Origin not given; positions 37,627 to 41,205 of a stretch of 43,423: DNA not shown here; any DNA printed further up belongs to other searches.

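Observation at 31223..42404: Compact HTH / SNF2 / giant Mod / Res-like helicase-nuclease / CN-hydrolase-like operon: a type III-like R-M core with extra partners (candidate undescribed defence system)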

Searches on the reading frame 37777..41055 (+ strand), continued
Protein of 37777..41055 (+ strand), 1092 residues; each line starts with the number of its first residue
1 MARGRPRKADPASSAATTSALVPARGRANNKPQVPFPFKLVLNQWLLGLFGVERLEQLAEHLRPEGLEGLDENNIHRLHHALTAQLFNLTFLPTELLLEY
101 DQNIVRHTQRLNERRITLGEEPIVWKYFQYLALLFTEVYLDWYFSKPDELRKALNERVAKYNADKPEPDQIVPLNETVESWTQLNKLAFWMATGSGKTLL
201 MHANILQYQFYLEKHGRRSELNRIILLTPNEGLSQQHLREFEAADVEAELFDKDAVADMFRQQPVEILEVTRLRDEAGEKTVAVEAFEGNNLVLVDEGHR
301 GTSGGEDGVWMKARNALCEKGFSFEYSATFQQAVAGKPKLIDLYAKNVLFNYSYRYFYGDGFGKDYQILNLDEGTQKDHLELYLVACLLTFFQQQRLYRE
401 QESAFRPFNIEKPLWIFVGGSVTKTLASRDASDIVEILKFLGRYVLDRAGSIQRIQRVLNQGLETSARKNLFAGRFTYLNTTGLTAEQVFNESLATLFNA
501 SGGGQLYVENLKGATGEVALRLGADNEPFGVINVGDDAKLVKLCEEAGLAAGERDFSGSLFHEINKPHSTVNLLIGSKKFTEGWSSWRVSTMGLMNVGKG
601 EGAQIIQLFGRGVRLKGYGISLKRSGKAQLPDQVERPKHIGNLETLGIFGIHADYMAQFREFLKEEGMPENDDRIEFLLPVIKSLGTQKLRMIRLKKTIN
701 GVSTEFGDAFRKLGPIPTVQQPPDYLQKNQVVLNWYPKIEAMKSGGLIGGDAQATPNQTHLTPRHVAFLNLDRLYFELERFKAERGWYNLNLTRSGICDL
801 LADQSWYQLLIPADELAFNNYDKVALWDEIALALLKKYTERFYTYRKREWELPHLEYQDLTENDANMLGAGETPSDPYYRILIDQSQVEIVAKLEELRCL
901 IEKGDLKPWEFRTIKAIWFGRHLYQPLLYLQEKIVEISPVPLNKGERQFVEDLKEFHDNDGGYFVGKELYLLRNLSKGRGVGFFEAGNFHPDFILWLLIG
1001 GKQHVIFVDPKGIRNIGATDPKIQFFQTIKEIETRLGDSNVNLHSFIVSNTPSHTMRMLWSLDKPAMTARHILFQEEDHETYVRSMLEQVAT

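Call 29: search_protein_families(library=padloc, proteins=[L006:8143-9252:+, L016:8792-9997:+, L050:4694-5959:+, L045:4475-6706:+, L028:6864-8039:+, L049:8829-9929:+], max_evalue=0.001)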
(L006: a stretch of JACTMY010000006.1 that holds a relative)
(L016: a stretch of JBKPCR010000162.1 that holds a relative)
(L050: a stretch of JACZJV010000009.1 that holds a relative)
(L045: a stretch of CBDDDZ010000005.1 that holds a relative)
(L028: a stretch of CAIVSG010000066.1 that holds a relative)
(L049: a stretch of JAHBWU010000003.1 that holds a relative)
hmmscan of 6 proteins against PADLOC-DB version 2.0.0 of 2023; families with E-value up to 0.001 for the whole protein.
L006:8143-9252:+ (369 aa): 103 families (the best 25 are shown)
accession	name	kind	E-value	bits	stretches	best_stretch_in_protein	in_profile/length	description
PDLC04175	HEC-01A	-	3.7e-142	471.7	1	3-368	5-362/363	-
PDLC04174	HEC-01A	-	4.1e-91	302.9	1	101-368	4-262/264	-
PDLC04177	HEC-01A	-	5.7e-52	175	2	150-366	179-390/393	-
PDLC04178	HEC-01A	-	3.7e-49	165.8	1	3-359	8-375/399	-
PDLC04176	HEC-01A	-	3.3e-38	130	1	4-367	3-368/371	-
PDLC04183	HEC-01A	-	7.7e-37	125.3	2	138-366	175-400/402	-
PDLC04182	HEC-01A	-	4e-35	119.6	2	144-365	184-401/406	-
PDLC04391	PDC-M07A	-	2.5e-30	103.8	2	160-364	190-401/412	-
PDLC04184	HEC-01A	-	2.1e-28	97.6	2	148-307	212-380/464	-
PDLC04179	HEC-01A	-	3e-28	97.1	2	171-368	261-455/459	-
PDLC04144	HEC-01B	-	2.3e-27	94.1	2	146-366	176-391/395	-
PDLC04392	PDC-M07A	-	2.7e-26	90.6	2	145-332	181-368/432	-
PDLC04393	PDC-M07A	-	3.6e-26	90.1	2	148-338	186-378/435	-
PDLC04135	mad3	-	3.7e-26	90.5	2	224-363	236-373/374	mads_3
PDLC02980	AriA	-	3.8e-24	84.2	2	229-319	220-304/304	-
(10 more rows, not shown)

L016:8792-9997:+ (401 aa): 7 families
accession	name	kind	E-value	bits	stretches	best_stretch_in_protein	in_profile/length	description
PDLC03963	SoFic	-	8e-123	408.4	1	22-386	5-359/361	-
PDLC04966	PDC-S24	-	6e-18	63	1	152-269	248-368/497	-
PDLC04840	PDC-S04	-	5.2e-17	60.3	1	79-241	16-177/227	-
PDLC04836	PDC-S04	-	5.5e-16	56.5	1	107-241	64-190/244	-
PDLC04837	PDC-S04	-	2.3e-14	51.2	1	82-234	33-179/234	-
PDLC04839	PDC-S04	-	3.1e-10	38.1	1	130-268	56-185/205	-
PDLC04838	PDC-S04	-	0.00022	19.1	1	195-242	119-166/209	-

L050:4694-5959:+ (421 aa): 6 families
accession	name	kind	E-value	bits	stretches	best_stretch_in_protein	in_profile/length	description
PDLC04567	PDC-M30A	-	2.3e-52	176.3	1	65-396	7-362/381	-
PDLC04566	PDC-M30A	-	1.2e-38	131.2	1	67-412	8-353/372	-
PDLC04568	PDC-M30A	-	8.2e-27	92.5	1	70-401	12-347/368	-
PDLC04636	PDC-M41A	-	4.2e-15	54.2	1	72-224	9-160/281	-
PDLC04635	PDC-M41A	-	4.2e-09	34.7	1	72-251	11-207/298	-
PDLC04638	PDC-M41A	-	0.00018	19.2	0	72-235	14-168/275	-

L045:4475-6706:+ (743 aa): 15 families
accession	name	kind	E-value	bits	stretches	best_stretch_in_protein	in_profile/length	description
PDLC04709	PDC-M55C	-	1.6e-23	81.2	2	6-260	11-238/554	-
PDLC04151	HEC-05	-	8e-21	72.4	1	10-100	26-129/600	-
PDLC04150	HEC-05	-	2.5e-18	64.2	1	9-256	7-256/583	-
PDLC04152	HEC-05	-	6.2e-10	36.2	0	21-67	17-67/566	-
PDLC04157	HEC-06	-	1.1e-09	35.5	1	10-308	9-285/558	-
PDLC04153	HEC-05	-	1e-08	31.9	1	19-75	16-72/621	-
PDLC03877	NsnA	-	3e-08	31.3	1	8-98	49-122/385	-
PDLC04155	HEC-06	-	4.5e-07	26.7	1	15-97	12-83/562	-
PDLC04592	PDC-M34B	-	6.3e-07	27.3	1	614-723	65-173/192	-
PDLC04154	HEC-06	-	1.3e-06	25.4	0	6-66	8-73/569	-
PDLC02695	Orf5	-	1.9e-06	24.6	1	6-98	4-92/601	Orf5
PDLC02701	Orf5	-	4.2e-05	20.2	1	6-97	4-92/596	Orf5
PDLC02788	SspE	-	5.9e-05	19.5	0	223-276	304-357/797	SspE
PDLC02693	Orf5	-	6.8e-05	20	0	22-98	7-77/543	Orf5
PDLC02702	Orf5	-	0.00063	16.7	0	23-103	2-73/543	Orf5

L028:6864-8039:+ (391 aa): 28 families (the best 25 are shown)
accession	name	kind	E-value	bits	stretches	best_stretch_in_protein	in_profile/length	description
PDLC04807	PDC-S02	-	6.8e-124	411.6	1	10-367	12-340/351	-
PDLC04803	PDC-S02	-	4.3e-91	303.3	1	80-366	11-258/269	-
PDLC04810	PDC-S02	-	3.2e-73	245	1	10-359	10-337/355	-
PDLC04795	PDC-S02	-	8.3e-71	237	1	11-364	24-342/357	-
PDLC04831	PDC-S02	-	8.5e-67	224.1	1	12-360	12-327/346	-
PDLC04822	PDC-S02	-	1e-61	207.1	1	12-332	11-292/294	-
PDLC04820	PDC-S02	-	7.4e-60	200.7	2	130-363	112-317/332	-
PDLC04827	PDC-S02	-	6.5e-52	174.4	1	12-265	11-232/234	-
PDLC04813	PDC-S02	-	5.7e-47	157.8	1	210-363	8-159/175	-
PDLC01464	PD_DExK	-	1.3e-32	110.8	1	141-285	2-126/126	"CAS-I,CAS-II,CAS-III,CAS-IV,CAS-V,CAS-VI; associated"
PDLC04817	PDC-S02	-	1.1e-31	108.4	3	136-238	103-206/286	-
PDLC04802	PDC-S02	-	2.2e-31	107.3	2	231-364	63-169/171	-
PDLC04823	PDC-S02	-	5.1e-31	105.7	2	137-212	31-105/175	-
PDLC04798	PDC-S02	-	1.8e-27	94.9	1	205-353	46-192/222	-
PDLC04812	PDC-S02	-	8.6e-25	85.4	2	12-105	9-103/151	-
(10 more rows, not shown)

L049:8829-9929:+ (366 aa): 31 families (the best 25 are shown)
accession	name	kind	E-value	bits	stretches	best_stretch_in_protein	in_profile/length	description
PDLC04807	PDC-S02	-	3e-142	472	1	14-358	12-346/351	-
PDLC04820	PDC-S02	-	8e-120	397.9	1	14-357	25-326/332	-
PDLC04803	PDC-S02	-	4.2e-98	326.3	1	79-356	4-263/269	-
PDLC04795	PDC-S02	-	9.5e-85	282.9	1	17-353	26-346/357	-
PDLC04810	PDC-S02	-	2.8e-83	278.1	1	18-341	14-336/355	-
PDLC04831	PDC-S02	-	3.7e-82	274.6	1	18-342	14-324/346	-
PDLC04827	PDC-S02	-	4.9e-73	243.6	1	16-249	11-231/234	-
PDLC04822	PDC-S02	-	2.5e-71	238.7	1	14-312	9-287/294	-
PDLC04802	PDC-S02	-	1.3e-67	225.2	2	15-143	9-126/171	-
PDLC04812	PDC-S02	-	8.3e-52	173.1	1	15-167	8-147/151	-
PDLC04813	PDC-S02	-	2.7e-48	162.1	1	193-350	6-161/175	-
PDLC01464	PD_DExK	-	7.5e-40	134.2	1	125-270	1-126/126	"CAS-I,CAS-II,CAS-III,CAS-IV,CAS-V,CAS-VI; associated"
PDLC04797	PDC-S02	-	2.6e-39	132.1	1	16-144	6-121/126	-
PDLC04809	PDC-S02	-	3.8e-37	125.5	1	17-158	12-140/156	-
PDLC04817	PDC-S02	-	5.8e-37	125.8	2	18-224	11-207/286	-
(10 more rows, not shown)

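Call 30: search_protein_families(library=pfam, proteins=[L006:8143-9252:+, L016:8792-9997:+, L050:4694-5959:+, L045:4475-6706:+, L028:6864-8039:+, L049:8829-9929:+, L006:4571-4933:+, L007:5015-5365:+], max_evalue=0.001)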
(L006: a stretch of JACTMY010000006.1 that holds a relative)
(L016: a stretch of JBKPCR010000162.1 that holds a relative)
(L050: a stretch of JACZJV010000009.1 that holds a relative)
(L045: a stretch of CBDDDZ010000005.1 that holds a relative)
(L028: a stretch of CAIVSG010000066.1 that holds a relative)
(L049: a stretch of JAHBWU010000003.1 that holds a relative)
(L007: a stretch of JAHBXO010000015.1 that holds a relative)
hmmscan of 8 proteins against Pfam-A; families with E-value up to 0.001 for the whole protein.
L006:8143-9252:+ (369 aa): 6 families
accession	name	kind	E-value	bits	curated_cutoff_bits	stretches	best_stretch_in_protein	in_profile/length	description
PF13304.12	AAA_21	-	4.1e-24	86.6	27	2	226-319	220-304/304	AAA domain, putative AbiEii toxin, Type IV TA system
PF13175.12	AAA_15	-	8.6e-14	52.4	32.1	2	3-46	1-47/374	AAA ATPase domain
PF02463.25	SMC_N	-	2.4e-11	43.9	40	1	3-327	1-211/220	RecF/RecN/SMC N terminal domain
PF11398.14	DUF2813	-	3.1e-07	30.6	21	0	3-43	2-42/372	Protein of unknown function (DUF2813)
PF00005.33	ABC_tran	-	3.2e-05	25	25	0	25-54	13-42/137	ABC transporter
PF13476.12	AAA_23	-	0.00049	21.2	27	1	7-45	2-41/201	AAA domain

L016:8792-9997:+ (401 aa): 3 families
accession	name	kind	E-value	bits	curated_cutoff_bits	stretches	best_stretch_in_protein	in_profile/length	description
PF13784.11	Fic_N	-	3.3e-28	98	26.7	1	46-126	3-82/82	Fic/DOC family N-terminal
PF02661.23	Fic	-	2.5e-20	73.6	24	1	133-238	2-93/93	Fic/DOC family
PF13412.12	HTH_24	-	0.00059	19.8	21.9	0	323-365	6-48/48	Winged helix-turn-helix DNA-binding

L050:4694-5959:+ (421 aa): 0 families

L045:4475-6706:+ (743 aa): 1 family
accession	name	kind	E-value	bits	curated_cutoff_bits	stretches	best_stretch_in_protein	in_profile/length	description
PF03235.19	GmrSD_N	-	1.8e-33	116.8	33.2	1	14-260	3-198/199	GmrSD restriction endonuclease, N-terminal domain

L028:6864-8039:+ (391 aa): 2 families
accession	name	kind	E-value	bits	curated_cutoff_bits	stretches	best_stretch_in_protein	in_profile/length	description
PF06250.17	YhcG_C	-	4.8e-54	182.9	32.5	1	210-359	4-153/157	YhcG PDDEXK nuclease domain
PF17761.7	DUF1016_N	-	1.2e-23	84.2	32.8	1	21-183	5-137/137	DUF1016 N-terminal domain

L049:8829-9929:+ (366 aa): 3 families
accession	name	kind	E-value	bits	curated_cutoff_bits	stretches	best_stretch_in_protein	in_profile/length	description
PF06250.17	YhcG_C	-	1.3e-55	188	32.5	1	193-347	2-156/157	YhcG PDDEXK nuclease domain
PF17761.7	DUF1016_N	-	2.3e-44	151.3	32.8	1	21-168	1-137/137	DUF1016 N-terminal domain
PF17762.8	HTH_ParB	-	0.00092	19.8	22.6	0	107-161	42-97/102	ParB HTH domain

L006:4571-4933:+ (120 aa): 1 family
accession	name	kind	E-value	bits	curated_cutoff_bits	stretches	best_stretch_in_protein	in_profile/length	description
PF05635.17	23S_rRNA_IVP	-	1.4e-32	112.5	33.8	1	6-107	1-106/106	23S rRNA-intervening sequence protein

L007:5015-5365:+ (116 aa): 0 families

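Call 43: search_protein_families(library=pfam, proteins=[L064:4172-7054:+, L066:3116-6103:+, L082:3441-6614:+, L082:231-3386:+, L072:3675-6698:+, L073:4896-6683:+, L054:4275-6506:+, L059:3165-5351:+, L052:3885-5474:+, L037:3565-4815:+], max_evalue=0.001)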
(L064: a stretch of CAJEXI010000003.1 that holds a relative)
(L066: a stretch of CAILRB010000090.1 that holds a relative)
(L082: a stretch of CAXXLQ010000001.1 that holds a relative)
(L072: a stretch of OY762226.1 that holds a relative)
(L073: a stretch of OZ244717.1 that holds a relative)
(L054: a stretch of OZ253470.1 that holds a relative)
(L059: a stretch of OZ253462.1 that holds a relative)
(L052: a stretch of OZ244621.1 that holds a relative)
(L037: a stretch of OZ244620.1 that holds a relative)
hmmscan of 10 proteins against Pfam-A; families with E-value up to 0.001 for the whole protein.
L064:4172-7054:+ (960 aa): 5 families
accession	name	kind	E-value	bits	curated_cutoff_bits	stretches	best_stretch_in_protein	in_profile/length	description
PF03781.23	FGE-sulfatase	-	4.9e-43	148.1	23.3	1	707-949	5-255/255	Sulfatase-modifying factor enzyme 1-like domain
PF05729.18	NACHT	-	1.9e-17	64.1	26.7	1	200-369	3-166/167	NACHT domain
PF24883.2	NPHP3_N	-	8.2e-06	26.5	24.8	1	199-330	24-164/164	Nephrocystin 3, N-terminal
PF13401.12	AAA_22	-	0.00011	23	27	1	199-301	7-97/130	AAA domain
PF13191.12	AAA_16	-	0.00037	21.5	32.6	0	198-224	25-51/167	AAA ATPase domain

L066:3116-6103:+ (995 aa): 2 families
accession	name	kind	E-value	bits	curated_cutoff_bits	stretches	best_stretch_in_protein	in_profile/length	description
PF03781.23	FGE-sulfatase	-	6e-40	137.9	23.3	1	719-990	6-255/255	Sulfatase-modifying factor enzyme 1-like domain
PF05729.18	NACHT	-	2.6e-14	53.8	26.7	1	217-381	3-166/167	NACHT domain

L082:3441-6614:+ (1057 aa): 2 families
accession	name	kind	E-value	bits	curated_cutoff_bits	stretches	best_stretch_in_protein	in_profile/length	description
PF00873.25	ACR_tran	-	2e-185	618.8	28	1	17-1009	3-1020/1021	AcrB/AcrD/AcrF family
PF03176.21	MMPL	-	1.7e-05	24.4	20.5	1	343-521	144-321/333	MMPL family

L082:231-3386:+ (1051 aa): 2 families
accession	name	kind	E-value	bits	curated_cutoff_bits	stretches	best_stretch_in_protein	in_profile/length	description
PF00873.25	ACR_tran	-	6.3e-241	802.6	28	1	6-1044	3-1020/1021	AcrB/AcrD/AcrF family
PF02355.23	SecD_SecF_C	-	3.7e-05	23.7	20.5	0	342-475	45-169/189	Protein export membrane protein SecD/SecF, C-terminal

L072:3675-6698:+ (1008 aa): 0 families

L073:4896-6683:+ (595 aa): 4 families
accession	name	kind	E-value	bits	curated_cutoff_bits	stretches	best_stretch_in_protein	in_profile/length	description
PF13304.12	AAA_21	-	2e-07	31.8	27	1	337-380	256-302/304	AAA domain, putative AbiEii toxin, Type IV TA system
PF13175.12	AAA_15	-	1.3e-06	28.7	32.1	1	13-49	15-50/374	AAA ATPase domain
PF02463.25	SMC_N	-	3e-06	27.2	40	0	217-397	135-216/220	RecF/RecN/SMC N terminal domain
PF11398.14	DUF2813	-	0.0002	21.3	21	0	323-407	268-351/372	Protein of unknown function (DUF2813)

L054:4275-6506:+ (743 aa): 1 family
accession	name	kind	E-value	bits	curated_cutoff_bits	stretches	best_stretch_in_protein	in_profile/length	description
PF03235.19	GmrSD_N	-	1.9e-32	113.4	33.2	1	14-260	3-198/199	GmrSD restriction endonuclease, N-terminal domain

L059:3165-5351:+ (728 aa): 2 families
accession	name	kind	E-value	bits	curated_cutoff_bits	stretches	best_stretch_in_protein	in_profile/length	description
PF13585.12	CHU_C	-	7.2e-12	45.7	27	1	635-725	4-85/86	CHU_C Type IX secretion signal domain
PF13860.13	FlgD_ig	-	1.4e-07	31.8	27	1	661-709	22-70/79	FlgD Ig-like domain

L052:3885-5474:+ (529 aa): 2 families
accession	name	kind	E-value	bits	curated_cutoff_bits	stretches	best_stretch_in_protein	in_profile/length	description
PF04055.27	Radical_SAM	-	3e-24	86.5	29.5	1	212-374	2-166/166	Radical SAM superfamily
PF02310.24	B12-binding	-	6.8e-20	71.6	32.1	1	33-140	13-117/121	B12 binding domain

L037:3565-4815:+ (416 aa): 1 family
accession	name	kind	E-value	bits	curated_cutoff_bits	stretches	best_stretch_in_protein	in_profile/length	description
PF00892.27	EamA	-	1.8e-37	129.1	28.2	2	235-369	3-134/135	EamA-like transporter family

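Call 44: search_dna_similar(query=window:37777-41055:+, collection=plasmids, mode=protein, max_rows=25)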
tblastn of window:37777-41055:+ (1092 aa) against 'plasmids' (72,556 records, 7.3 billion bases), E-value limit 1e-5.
Records with a match: 222; places in all: 231; records where one place covers at least 80% of the query: 25.
Best place of each record, by identity: <60% 222.
By first word of the organism name: Escherichia 111; Klebsiella 41; Salmonella 37; Enterobacter 6; Enterococcus 5; Citrobacter 3; Raoultella 2; Priestia 2; Athalassotoga 2; Shigella 2; and 11 more.
By predicted mobility (MOB-suite, as given by PLSDB): conjugative 170; non-mobilizable 41; mobilizable 11.
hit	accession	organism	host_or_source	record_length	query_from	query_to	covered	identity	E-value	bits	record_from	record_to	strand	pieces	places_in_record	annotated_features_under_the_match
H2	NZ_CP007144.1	Hymenobacter swuensis DY53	-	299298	30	1092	97%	54.2%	0e+0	1108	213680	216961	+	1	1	DEAD/DEAH box helicase family protein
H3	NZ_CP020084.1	Blastomonas fulva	Cell culture,microcystis culture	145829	22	1092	98%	39.1%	0e+0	705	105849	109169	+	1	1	DEAD/DEAH box helicase family protein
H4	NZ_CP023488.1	Klebsiella pneumoniae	Homo sapiens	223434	23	1090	98%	38.4%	0e+0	698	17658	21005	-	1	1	DEAD/DEAH box helicase family protein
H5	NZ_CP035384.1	Klebsiella pneumoniae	cell culture,blood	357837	23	1090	98%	38.4%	0e+0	698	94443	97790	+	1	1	DEAD/DEAH box helicase family protein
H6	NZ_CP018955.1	Escherichia coli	Homo sapiens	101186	23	1090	98%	38.4%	0e+0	698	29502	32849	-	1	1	DEAD/DEAH box helicase family protein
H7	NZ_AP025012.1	Raoultella ornithinolytica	-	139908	23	1090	98%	38.4%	0e+0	698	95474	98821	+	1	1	DEAD/DEAH box helicase family protein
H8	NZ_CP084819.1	Klebsiella quasipneumoniae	Homo sapiens,Whole organism,blood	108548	23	1090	98%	38.4%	0e+0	698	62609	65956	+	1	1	DEAD/DEAH box helicase family protein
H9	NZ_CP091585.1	Klebsiella pneumoniae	Homo sapiens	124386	23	1090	98%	38.4%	0e+0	698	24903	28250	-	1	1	DEAD/DEAH box helicase family protein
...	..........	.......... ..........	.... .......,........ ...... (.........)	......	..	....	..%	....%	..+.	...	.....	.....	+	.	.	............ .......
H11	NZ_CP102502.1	Citrobacter youngae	Homo sapiens,Blood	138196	23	1090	98%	38.4%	0e+0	698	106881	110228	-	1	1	DEAD/DEAH box helicase family protein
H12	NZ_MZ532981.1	Klebsiella oxytoca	-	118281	23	1090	98%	38.4%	0e+0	698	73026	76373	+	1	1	DEAD/DEAH box helicase family protein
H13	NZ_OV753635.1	Klebsiella quasipneumoniae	-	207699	23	1090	98%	38.4%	0e+0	698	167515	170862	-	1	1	DEAD/DEAH box helicase family protein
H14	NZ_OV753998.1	Klebsiella quasipneumoniae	-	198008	23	1090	98%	38.4%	0e+0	698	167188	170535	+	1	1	DEAD/DEAH box helicase family protein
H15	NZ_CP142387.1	Klebsiella pneumoniae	Homo sapiens,whole organism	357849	23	1090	98%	38.4%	0e+0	698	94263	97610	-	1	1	DEAD/DEAH box helicase family protein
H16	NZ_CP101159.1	Natronosalvus amylolyticus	cell culture,sediment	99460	39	1077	95%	39.4%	0e+0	696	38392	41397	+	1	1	DEAD/DEAH box helicase family protein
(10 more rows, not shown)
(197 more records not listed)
